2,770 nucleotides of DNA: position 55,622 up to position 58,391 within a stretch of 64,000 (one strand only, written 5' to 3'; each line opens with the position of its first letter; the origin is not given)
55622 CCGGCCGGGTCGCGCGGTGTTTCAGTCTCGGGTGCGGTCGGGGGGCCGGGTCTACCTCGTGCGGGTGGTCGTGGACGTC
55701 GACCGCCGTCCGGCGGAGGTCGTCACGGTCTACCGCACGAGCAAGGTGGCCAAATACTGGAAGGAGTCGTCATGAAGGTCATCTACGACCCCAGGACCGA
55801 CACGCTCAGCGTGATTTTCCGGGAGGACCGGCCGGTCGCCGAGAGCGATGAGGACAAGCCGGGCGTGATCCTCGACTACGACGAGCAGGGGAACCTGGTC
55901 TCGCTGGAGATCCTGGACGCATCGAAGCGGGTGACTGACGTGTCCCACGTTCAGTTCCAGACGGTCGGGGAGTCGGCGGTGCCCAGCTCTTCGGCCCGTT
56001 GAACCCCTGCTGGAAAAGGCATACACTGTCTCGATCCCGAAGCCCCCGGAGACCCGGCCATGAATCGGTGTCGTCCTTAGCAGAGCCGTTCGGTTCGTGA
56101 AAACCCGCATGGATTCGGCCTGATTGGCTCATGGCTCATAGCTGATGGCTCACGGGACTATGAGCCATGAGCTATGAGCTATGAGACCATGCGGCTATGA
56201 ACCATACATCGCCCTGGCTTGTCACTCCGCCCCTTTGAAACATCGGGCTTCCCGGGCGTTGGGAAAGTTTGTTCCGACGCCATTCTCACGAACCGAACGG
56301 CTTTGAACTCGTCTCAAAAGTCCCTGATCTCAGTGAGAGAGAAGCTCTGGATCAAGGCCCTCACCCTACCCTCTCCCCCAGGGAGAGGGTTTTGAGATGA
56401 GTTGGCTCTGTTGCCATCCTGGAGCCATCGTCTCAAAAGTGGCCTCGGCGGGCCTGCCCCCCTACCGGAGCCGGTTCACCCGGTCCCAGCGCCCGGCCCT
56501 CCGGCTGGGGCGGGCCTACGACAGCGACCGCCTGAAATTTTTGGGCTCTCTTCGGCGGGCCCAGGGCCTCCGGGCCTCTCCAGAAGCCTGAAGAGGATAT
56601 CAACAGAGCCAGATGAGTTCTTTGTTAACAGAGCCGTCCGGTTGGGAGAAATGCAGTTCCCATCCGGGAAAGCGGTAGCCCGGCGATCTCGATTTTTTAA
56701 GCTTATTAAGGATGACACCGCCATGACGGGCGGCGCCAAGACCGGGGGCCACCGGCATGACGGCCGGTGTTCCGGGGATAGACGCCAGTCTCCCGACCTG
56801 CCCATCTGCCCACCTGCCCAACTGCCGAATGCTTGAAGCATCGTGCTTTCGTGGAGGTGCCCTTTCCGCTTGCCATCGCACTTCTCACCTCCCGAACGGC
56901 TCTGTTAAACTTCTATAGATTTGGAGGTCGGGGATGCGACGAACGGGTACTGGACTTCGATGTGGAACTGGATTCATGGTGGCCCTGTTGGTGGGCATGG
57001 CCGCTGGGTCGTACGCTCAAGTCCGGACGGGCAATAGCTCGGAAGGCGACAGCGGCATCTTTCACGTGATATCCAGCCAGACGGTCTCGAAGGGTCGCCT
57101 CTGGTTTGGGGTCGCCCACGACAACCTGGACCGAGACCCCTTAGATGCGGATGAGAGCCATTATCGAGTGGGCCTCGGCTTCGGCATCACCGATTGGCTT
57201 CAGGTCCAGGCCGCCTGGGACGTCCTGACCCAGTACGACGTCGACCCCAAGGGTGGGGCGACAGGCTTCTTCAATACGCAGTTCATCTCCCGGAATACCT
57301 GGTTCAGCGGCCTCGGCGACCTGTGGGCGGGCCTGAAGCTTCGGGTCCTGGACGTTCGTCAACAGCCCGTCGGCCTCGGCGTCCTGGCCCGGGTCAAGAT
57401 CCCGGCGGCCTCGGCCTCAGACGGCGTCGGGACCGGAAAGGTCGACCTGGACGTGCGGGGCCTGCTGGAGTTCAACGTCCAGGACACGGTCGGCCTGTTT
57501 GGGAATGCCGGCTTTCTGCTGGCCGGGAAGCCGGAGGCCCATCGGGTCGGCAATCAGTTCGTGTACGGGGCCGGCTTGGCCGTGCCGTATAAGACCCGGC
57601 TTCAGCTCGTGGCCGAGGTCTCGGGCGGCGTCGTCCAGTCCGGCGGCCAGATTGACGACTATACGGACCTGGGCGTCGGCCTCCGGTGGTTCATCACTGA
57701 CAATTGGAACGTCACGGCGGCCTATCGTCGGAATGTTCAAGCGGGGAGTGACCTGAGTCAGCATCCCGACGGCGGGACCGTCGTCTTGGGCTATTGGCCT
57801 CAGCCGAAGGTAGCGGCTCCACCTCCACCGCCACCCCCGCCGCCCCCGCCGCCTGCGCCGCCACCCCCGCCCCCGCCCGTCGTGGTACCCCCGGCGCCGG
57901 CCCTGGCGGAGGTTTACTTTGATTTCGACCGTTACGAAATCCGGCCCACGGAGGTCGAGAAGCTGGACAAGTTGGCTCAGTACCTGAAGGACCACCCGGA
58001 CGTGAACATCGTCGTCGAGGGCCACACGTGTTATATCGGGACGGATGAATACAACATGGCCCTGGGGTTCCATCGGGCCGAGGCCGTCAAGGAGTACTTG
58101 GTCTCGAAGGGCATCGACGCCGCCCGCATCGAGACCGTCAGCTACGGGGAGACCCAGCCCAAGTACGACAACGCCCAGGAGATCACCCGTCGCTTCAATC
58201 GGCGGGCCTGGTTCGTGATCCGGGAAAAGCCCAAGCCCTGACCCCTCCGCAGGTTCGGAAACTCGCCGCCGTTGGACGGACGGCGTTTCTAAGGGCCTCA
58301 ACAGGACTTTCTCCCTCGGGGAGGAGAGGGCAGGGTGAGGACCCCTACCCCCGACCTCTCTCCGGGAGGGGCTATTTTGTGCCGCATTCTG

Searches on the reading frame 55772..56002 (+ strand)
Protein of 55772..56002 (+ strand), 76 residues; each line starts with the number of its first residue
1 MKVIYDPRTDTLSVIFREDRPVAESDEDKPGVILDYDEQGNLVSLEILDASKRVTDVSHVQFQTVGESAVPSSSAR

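Call 68: search_protein_families(library=pfam, proteins=[window:55772-56002:+], max_evalue=0.0001)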
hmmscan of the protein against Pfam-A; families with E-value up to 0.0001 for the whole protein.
window:55772-56002:+ (76 aa): 1 family
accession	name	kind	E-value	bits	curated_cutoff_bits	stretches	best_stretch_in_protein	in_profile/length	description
PF10049.14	DUF2283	-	9e-18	64.6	23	1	2-51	1-49/49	Protein of unknown function (DUF2283)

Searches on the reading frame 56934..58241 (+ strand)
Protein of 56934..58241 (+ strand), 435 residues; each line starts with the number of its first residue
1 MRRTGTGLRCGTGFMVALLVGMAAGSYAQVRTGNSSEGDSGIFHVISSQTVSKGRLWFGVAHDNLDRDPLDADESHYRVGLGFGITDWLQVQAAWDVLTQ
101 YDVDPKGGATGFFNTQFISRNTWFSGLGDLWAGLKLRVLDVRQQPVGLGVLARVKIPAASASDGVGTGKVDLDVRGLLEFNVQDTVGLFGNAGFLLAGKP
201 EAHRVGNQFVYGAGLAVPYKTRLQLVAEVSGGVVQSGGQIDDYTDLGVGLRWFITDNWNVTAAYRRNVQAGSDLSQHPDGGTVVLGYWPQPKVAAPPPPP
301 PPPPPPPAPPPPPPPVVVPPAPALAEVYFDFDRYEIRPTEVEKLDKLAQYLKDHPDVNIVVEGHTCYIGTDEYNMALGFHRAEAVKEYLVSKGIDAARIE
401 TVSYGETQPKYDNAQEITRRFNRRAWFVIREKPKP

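Call 22: find_encoding_contigs(protein=window:56934-58241:+, flank=10000, max_places=10)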
Protein window:56934-58241:+ (435 aa): no gene with exactly this product is on record in the collection.

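Call 43: search_protein_families(library=pfam, proteins=[window:56934-58241:+], max_evalue=0.0001)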
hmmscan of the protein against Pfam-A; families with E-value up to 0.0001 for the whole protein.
window:56934-58241:+ (435 aa): 2 families
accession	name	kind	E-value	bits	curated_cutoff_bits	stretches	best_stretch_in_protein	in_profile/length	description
PF00691.25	OmpA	-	6.2e-24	84.6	27.2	1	328-423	1-98/98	OmpA family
PF05359.17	DUF748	-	4.2e-06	25.5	50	0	324-364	878-918/1037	Domain of Unknown Function (DUF748)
